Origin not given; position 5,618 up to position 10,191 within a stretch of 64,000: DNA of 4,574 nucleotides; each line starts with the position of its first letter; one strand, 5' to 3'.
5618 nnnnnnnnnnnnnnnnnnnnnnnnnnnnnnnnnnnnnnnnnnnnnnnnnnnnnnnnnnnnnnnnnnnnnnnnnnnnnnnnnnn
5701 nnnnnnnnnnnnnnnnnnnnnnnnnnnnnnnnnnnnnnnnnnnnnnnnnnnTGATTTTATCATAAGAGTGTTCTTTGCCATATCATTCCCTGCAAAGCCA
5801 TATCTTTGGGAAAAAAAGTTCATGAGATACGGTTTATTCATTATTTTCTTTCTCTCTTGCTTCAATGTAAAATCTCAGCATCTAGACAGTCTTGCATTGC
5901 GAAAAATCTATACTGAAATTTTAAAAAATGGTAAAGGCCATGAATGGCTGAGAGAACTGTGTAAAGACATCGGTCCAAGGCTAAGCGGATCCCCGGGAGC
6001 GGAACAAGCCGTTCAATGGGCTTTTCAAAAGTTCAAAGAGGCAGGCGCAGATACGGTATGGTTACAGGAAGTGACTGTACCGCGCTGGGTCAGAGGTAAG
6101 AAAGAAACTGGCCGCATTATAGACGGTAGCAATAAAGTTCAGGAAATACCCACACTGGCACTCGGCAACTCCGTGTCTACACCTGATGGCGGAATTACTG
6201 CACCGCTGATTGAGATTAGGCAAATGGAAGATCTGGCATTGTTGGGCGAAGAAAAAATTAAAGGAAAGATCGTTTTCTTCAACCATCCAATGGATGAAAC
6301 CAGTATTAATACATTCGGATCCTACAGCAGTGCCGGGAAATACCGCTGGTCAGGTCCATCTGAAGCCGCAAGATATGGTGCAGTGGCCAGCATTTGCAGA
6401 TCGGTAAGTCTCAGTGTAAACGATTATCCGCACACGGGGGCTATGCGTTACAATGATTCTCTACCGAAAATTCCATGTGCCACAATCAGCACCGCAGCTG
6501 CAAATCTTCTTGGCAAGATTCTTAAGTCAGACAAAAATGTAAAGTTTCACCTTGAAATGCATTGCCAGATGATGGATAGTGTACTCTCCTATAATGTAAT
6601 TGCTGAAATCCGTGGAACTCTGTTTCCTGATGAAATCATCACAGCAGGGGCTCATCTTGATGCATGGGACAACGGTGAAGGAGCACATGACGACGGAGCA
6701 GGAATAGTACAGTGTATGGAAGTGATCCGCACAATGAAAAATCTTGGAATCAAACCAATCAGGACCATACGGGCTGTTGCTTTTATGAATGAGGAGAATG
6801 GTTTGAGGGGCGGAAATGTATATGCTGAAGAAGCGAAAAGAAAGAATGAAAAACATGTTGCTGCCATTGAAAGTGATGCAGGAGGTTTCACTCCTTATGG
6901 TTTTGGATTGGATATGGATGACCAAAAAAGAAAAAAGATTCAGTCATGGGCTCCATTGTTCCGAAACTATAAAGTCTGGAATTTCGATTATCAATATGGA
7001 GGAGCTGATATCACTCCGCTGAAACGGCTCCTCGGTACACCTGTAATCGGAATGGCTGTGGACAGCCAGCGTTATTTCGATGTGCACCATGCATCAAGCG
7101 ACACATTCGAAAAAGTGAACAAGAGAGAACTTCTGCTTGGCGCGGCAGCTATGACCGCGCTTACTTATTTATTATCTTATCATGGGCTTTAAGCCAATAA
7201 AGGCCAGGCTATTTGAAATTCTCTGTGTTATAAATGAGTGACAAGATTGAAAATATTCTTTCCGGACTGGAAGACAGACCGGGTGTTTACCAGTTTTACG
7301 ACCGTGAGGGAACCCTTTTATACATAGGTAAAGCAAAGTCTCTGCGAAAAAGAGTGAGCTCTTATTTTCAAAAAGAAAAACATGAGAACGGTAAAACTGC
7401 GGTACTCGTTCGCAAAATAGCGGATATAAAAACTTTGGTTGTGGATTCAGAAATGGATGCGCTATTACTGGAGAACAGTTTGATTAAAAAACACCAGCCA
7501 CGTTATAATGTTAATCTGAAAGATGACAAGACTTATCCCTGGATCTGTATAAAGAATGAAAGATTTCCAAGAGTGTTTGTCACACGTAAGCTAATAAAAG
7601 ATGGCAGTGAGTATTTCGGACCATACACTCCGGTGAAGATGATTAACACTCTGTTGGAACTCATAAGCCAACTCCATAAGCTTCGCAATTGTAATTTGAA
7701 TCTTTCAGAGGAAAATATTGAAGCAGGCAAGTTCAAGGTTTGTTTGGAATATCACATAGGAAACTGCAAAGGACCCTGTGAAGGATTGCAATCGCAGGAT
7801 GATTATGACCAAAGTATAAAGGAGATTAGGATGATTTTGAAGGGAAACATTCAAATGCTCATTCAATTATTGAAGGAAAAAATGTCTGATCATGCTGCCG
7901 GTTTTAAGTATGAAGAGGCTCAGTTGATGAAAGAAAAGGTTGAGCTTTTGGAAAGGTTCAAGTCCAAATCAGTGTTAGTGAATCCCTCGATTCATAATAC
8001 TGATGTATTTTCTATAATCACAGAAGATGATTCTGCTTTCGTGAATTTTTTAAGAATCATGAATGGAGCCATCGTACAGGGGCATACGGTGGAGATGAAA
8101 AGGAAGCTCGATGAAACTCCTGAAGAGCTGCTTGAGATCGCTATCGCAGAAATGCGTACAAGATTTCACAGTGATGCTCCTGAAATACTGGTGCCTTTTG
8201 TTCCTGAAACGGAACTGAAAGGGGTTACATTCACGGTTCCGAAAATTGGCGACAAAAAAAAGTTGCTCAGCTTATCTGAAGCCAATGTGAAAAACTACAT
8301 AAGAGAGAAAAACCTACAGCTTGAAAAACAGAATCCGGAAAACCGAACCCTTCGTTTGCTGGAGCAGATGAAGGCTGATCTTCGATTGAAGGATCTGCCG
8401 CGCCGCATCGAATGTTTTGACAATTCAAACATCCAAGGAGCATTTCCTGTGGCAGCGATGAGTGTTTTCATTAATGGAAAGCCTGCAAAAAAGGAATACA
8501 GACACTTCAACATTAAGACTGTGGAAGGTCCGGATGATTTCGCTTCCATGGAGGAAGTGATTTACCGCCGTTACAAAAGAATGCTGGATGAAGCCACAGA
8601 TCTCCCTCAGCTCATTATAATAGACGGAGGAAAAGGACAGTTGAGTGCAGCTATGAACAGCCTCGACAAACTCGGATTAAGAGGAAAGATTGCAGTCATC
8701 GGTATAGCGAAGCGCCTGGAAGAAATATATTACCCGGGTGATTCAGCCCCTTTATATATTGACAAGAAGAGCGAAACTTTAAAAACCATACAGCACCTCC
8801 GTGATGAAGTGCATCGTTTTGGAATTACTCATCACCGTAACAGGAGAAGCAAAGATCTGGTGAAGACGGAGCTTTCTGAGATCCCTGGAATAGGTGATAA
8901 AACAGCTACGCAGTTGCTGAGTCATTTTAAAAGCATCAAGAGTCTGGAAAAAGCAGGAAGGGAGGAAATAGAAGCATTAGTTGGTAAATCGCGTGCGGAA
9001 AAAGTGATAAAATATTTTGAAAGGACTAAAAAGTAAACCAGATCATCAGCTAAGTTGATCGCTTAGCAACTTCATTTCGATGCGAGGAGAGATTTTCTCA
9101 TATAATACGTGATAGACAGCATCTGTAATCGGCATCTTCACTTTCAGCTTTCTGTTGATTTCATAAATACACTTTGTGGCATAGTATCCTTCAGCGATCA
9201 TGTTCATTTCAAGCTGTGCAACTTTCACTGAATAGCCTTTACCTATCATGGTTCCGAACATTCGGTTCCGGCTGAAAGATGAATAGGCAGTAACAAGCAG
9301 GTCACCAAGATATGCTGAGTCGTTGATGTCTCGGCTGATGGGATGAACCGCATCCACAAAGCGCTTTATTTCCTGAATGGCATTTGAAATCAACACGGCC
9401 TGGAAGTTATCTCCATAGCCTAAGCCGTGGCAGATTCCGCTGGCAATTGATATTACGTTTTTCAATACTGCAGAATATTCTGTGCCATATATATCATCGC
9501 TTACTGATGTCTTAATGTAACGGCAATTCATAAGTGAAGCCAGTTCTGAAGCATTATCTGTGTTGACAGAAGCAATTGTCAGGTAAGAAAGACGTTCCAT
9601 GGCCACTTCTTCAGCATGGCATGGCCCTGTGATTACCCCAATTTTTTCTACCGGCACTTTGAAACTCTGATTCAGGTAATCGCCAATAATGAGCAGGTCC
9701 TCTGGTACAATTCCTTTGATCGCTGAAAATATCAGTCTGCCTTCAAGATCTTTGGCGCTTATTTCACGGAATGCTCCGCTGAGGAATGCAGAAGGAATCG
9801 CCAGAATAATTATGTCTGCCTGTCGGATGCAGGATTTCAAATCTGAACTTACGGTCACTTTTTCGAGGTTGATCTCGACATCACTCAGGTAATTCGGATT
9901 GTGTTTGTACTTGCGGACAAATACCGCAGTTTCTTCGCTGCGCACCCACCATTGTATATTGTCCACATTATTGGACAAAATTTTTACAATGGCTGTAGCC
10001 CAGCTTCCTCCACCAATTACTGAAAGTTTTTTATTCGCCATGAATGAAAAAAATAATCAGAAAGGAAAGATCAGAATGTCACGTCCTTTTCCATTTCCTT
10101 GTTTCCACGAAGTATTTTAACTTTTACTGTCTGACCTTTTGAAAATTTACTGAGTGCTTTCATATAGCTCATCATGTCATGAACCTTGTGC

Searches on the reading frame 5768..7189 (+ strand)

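Call 20: search_protein_families(library=pfam, proteins=[window:5768-7189:+], max_evalue=0.001)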
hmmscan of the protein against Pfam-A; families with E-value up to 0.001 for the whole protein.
window:5768-7189:+ (474 aa): 2 families
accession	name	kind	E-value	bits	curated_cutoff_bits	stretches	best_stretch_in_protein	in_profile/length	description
PF04389.22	Peptidase_M28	-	3e-22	79.7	21.3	1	276-455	1-182/193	Peptidase family M28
PF01546.33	Peptidase_M20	-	2.6e-05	24.6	24.6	1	303-363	30-89/206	Peptidase family M20/M25/M40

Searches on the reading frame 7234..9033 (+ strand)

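Call 20: search_protein_families(library=pfam, proteins=[window:7234-9033:+], max_evalue=0.001)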
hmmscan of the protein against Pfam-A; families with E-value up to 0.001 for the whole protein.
window:7234-9033:+ (600 aa): 7 families
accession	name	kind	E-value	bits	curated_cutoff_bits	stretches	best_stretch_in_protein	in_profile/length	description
PF08459.17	UvrC_RNaseH_dom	-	1.3e-55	188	22.3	1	382-531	3-159/159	UvrC RNAse H endonuclease domain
PF22920.2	UvrC_RNaseH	-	9.5e-16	58.2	24.3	1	255-358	1-115/116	UvrC Ribonuclease H-like domain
PF01541.30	GIY-YIG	-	1.9e-11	44.5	22.6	1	16-92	2-78/78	GIY-YIG catalytic domain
PF14520.12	HHH_5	-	1.5e-09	38.7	27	1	546-593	3-53/57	Helix-hairpin-helix domain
PF12826.13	HHH_2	-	1.9e-07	31.6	27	1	550-598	8-58/64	Helix-hairpin-helix motif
PF01367.25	5_3_exonuc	-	0.00085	20.2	40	0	548-579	21-51/97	5'-3' exonuclease, C-terminal SAM fold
PF24348.1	DUF7508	-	0.00088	19.8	26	0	12-50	18-55/79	Domain of unknown function (DUF7508)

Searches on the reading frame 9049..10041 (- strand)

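Call 20: search_protein_families(library=pfam, proteins=[window:9049-10041:-], max_evalue=0.001)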
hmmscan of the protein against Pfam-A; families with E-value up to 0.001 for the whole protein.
window:9049-10041:- (331 aa): 4 families
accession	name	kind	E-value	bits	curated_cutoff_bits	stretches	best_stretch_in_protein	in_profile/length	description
PF07479.19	NAD_Gly3P_dh_C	-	9.6e-47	159.2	25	1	183-320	1-138/142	NAD-dependent glycerol-3-phosphate dehydrogenase C-terminus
PF01210.29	NAD_Gly3P_dh_N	-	1.2e-31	110.2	23.1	1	5-162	1-156/158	NAD-dependent glycerol-3-phosphate dehydrogenase N-terminus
PF20618.3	GPD_NAD_C_bact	-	1.4e-20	74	27.6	1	243-309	1-66/66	Bacterial GPD, NAD-dependent C-terminal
PF03807.23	F420_oxidored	-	4.1e-06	27.7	21.6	1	5-108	1-92/94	NADP oxidoreductase coenzyme F420-dependent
